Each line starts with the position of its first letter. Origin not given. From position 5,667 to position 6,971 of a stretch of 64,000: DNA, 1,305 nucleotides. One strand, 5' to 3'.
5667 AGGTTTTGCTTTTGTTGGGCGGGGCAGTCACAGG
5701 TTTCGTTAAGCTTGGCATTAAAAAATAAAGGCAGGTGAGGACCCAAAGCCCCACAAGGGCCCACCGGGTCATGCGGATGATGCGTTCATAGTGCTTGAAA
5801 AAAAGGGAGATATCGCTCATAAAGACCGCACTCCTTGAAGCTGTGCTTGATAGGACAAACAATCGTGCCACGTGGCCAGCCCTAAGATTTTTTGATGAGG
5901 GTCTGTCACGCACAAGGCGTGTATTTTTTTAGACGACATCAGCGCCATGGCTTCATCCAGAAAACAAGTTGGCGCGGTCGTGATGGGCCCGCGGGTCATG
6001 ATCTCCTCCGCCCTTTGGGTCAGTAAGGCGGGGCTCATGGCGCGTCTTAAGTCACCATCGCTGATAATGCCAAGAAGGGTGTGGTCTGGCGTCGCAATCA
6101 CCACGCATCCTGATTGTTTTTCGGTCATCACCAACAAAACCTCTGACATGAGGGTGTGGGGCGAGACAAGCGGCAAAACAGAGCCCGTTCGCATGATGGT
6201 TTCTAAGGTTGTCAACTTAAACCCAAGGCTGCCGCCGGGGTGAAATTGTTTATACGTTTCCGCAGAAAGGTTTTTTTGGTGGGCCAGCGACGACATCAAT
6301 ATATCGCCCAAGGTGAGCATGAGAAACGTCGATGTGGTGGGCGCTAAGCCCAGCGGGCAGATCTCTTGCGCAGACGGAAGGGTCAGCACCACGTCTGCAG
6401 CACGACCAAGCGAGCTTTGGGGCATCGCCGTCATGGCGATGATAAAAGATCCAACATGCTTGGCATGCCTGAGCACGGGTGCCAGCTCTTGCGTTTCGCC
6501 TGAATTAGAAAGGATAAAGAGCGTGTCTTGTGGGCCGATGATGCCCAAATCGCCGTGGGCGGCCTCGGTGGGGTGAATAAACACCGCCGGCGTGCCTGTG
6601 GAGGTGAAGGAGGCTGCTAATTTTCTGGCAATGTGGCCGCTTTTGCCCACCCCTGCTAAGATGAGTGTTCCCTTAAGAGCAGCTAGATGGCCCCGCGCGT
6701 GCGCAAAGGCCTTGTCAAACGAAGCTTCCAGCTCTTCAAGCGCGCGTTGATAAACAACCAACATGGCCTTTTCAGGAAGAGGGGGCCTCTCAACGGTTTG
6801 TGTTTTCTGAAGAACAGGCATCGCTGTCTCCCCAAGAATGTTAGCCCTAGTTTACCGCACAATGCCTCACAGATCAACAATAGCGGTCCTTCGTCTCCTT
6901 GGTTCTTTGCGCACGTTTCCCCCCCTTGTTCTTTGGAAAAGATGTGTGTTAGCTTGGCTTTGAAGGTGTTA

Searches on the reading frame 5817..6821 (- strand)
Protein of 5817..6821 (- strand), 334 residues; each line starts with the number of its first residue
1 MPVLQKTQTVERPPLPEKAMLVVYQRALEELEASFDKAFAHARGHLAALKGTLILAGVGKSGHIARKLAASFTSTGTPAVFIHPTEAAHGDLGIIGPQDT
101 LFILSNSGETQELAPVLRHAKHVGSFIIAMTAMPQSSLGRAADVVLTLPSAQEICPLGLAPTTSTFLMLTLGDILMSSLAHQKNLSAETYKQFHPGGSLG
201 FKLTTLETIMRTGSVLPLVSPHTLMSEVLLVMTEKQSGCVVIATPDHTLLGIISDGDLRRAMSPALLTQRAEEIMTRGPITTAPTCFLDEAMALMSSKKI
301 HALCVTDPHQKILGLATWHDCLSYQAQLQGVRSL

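Call 14: search_protein_families(library=pfam, proteins=[window:5817-6821:-], max_evalue=0.1)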
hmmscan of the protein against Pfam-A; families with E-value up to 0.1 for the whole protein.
window:5817-6821:- (334 aa): 3 families
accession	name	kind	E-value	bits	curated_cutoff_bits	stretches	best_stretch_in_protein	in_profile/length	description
PF01380.27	SIS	-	9.4e-24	84.1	25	1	51-176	6-129/131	SIS domain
PF00571.33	CBS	-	6.9e-17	62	24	2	272-325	2-55/57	CBS domain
PF13580.11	SIS_2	-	5.3e-05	23.7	27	1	95-131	101-137/138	SIS domain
